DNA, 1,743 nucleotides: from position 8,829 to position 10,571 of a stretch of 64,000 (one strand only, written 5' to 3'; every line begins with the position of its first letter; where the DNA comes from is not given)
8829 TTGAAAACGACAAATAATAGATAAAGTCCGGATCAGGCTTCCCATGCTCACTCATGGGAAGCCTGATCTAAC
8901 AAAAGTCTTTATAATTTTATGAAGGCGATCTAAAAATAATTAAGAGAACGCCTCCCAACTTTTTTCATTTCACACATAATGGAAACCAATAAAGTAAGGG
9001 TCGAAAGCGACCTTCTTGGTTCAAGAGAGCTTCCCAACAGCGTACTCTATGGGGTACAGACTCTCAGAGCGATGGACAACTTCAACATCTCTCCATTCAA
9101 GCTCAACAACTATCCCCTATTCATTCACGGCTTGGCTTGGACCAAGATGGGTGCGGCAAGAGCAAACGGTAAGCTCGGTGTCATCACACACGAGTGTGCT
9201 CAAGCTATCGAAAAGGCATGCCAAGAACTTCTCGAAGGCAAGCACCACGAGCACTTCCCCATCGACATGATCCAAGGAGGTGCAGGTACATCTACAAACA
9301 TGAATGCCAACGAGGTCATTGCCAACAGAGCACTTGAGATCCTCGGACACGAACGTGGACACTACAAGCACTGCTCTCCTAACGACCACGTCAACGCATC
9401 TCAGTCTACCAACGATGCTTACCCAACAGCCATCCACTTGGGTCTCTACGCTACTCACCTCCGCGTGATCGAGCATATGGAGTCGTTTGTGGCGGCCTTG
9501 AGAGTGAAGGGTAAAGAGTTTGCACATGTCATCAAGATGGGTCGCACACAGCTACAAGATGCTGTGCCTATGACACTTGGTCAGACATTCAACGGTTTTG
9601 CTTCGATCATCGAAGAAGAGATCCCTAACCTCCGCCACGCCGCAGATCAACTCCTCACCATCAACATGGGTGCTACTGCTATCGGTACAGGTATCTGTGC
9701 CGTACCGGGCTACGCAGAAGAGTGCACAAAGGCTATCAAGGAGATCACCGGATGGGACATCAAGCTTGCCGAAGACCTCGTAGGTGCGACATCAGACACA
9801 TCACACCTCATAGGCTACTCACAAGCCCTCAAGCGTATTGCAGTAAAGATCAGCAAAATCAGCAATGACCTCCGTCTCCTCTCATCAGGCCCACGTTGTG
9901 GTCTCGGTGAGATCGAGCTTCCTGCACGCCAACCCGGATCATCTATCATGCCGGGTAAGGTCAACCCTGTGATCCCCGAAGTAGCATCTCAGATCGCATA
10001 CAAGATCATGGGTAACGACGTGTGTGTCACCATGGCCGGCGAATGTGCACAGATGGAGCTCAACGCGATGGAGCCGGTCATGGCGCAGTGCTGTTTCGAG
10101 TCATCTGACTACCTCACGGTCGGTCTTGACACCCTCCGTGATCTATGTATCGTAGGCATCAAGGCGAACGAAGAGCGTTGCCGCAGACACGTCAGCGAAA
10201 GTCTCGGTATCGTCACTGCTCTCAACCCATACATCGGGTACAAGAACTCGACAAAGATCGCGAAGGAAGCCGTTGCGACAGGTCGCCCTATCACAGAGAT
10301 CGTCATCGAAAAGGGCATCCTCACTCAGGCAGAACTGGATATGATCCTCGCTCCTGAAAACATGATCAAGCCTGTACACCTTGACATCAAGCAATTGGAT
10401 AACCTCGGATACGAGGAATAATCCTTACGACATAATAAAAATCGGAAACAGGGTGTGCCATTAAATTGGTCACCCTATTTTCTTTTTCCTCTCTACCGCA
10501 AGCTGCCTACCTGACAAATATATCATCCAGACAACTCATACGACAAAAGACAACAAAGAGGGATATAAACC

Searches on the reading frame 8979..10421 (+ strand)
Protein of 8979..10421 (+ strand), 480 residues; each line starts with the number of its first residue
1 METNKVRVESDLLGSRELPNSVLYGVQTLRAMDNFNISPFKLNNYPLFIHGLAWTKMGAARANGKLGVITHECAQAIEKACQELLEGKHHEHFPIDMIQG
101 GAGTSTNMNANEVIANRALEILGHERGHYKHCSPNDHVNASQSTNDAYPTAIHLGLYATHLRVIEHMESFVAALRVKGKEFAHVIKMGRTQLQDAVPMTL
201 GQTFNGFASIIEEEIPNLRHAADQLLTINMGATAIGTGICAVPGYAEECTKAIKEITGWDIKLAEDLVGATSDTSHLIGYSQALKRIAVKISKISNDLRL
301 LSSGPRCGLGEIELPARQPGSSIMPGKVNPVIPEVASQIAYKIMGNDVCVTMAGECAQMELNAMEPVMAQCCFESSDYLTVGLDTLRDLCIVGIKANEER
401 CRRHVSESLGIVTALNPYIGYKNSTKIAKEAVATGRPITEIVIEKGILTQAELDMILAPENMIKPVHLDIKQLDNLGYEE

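Call 8: search_protein_families(library=ncbifam, proteins=[window:8979-10421:+], max_evalue=0.00001)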
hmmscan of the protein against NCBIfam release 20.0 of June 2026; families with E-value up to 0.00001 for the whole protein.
window:8979-10421:+ (480 aa): 15 families
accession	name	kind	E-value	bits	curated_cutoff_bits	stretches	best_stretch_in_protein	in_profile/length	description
NF008909.0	PRK12273.1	subfamily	4.1e-209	695.3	510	1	3-467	2-466/474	aspartate ammonia-lyase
TIGR00839.1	aspA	equivalog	2.7e-193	643.1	681.2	1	7-468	1-462/468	aspartate ammonia-lyase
NF011092.0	PRK14515.1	subfamily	6.2e-161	536.4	876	1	2-465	7-468/479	aspartate ammonia-lyase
TIGR00979.1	fumC_II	equivalog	5.3e-137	457.3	664.75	1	6-464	1-458/458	class II fumarate hydratase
NF009089.0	PRK12425.1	equivalog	2.8e-112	375.9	840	1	7-465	3-460/464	class II fumarate hydratase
TIGR00928.1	purB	equivalog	2.7e-18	65.9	326.2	1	143-339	96-286/436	adenylosuccinate lyase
TIGR00838.1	argH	equivalog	2.9e-18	66.1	279.5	1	65-421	44-374/455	argininosuccinate lyase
TIGR02426.1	protocat_pcaB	equivalog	5.9e-16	58.3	355.75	1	60-342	32-287/338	3-carboxy-cis,cis-muconate cycloisomerase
NF006554.0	PRK09053.1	equivalog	7.1e-15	54.7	595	1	59-424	38-387/453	3-carboxy-cis,cis-muconate cycloisomerase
NF004631.0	PRK05975.1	equivalog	1.4e-12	47.3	371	1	58-336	39-288/352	3-carboxy-cis,cis-muconate cycloisomerase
NF006500.1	PRK08937.2-4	subfamily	2.4e-12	46.4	626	1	60-408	40-363/448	adenylosuccinate lyase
NF002563.0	PRK02186.1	subfamily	1.7e-11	43.2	625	1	138-414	510-777/890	argininosuccinate lyase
NF008964.0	PRK12308.1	equivalog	3.8e-09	35.5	657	1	139-451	104-394/624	argininosuccinate lyase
NF052556.1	NtrsucLyaStm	equivalog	6.2e-09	35.2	650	1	59-342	47-319/466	nitrosuccinate lyase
NF005000.0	PRK06389.1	equivalog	9.3e-06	25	388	0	187-359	146-308/434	argininosuccinate lyase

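Call 34: find_homologous_proteins(query=window:8979-10418:+, max_evalue=1e-150)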
Query window:8979-10418:+ (480 aa): 6536 proteins with E <= 1e-150 among 8000 candidates; the best 120 are listed.
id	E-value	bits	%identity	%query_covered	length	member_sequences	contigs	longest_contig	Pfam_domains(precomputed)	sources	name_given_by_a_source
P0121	0.0e+0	1065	98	100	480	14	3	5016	PF10415.15,PF00206.26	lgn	-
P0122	6.8e-284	960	86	100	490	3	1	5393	PF10415.15,PF00206.26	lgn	-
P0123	5.7e-249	845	75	99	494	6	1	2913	PF10415.15,PF00206.26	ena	-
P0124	6.4e-241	818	73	99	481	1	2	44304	PF10415.15,PF00206.26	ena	-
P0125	8.9e-241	818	73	100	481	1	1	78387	PF10415.15,PF00206.26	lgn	-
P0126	2.5e-239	813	75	99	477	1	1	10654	PF10415.15,PF00206.26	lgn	-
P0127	6.2e-239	812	76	99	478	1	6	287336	PF10415.15,PF00206.26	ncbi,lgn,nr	ncbi:aspartate ammonia-lyase [Porphyromonadaceae bacterium W3.11]|nr:aspartate ammonia-lyase [Porphy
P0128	3.4e-237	806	75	98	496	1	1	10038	PF10415.15,PF00206.26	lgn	-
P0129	1.7e-235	801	73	99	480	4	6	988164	PF10415.15,PF00206.26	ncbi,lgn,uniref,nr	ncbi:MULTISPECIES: aspartate ammonia-lyase [Porphyromonas]|uniref:Aspartate ammonia-lyase n=1 Tax=Po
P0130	3.1e-234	796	75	98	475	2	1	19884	PF10415.15,PF00206.26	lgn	-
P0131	8.0e-234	795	71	99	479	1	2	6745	PF10415.15,PF00206.26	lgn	-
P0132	2.6e-231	787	73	98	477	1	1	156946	PF10415.15,PF00206.26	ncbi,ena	-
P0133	4.8e-231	786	73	98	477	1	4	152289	PF10415.15,PF00206.26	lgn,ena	-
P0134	8.0e-231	785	73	98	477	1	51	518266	PF10415.15,PF00206.26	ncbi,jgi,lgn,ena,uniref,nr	ncbi:MAG: aspartate ammonia-lyase [Muribaculum sp.]|uniref:Aspartate ammonia-lyase n=1 Tax=Candidatu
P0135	9.5e-231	785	73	98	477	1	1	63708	PF10415.15,PF00206.26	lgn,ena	-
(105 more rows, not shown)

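Call 35: find_encoding_contigs(protein=P0121, flank=10000, max_places=6)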
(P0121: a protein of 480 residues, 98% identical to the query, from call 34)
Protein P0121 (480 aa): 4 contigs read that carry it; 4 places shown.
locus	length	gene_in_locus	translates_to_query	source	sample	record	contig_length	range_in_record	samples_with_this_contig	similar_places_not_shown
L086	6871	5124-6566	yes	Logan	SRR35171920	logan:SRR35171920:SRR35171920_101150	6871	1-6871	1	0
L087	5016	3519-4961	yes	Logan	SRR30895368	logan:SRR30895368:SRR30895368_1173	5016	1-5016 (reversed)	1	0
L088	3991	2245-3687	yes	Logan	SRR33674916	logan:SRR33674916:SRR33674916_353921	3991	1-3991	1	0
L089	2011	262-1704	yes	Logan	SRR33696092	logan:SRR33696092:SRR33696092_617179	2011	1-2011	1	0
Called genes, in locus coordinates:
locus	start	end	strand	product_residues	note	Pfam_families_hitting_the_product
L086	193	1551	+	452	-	PF05496:RuvB_N, PF07726:AAA_3 (faint), PF07728:AAA_5 (faint), PF13173:AAA_14 (faint), PF00004:AAA, PF16193:AAA_assoc_2, PF12002:MgsA_C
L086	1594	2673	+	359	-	PF00266:Aminotran_5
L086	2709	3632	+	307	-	PF00389:2-Hacid_dh, PF00670:AdoHcyase_NAD (faint), PF02826:2-Hacid_dh_C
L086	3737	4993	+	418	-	PF06245:DUF1015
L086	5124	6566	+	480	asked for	PF00206:Lyase_1, PF10415:FumaraseC_C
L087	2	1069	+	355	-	?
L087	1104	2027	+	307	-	PF00389:2-Hacid_dh, PF00670:AdoHcyase_NAD (faint), PF02826:2-Hacid_dh_C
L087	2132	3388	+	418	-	PF06245:DUF1015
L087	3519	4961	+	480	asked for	PF00206:Lyase_1, PF10415:FumaraseC_C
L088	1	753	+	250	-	?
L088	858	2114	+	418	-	PF06245:DUF1015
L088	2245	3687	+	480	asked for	PF00206:Lyase_1, PF10415:FumaraseC_C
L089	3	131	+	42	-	?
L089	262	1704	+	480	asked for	PF00206:Lyase_1, PF10415:FumaraseC_C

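Call 36: find_encoding_contigs(protein=P0122, flank=10000, max_places=4)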
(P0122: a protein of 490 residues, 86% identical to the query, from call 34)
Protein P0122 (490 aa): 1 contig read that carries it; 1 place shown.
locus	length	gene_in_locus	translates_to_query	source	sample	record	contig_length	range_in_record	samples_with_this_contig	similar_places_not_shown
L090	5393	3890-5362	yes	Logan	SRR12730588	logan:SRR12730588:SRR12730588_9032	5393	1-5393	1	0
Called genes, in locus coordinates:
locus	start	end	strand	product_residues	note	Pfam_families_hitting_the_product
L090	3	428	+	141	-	?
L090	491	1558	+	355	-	PF00266:Aminotran_5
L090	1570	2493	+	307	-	PF00389:2-Hacid_dh, PF00670:AdoHcyase_NAD (faint), PF02826:2-Hacid_dh_C, PF03446:NAD_binding_2 (weak)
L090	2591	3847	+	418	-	PF06245:DUF1015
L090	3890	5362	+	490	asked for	PF00206:Lyase_1, PF10415:FumaraseC_C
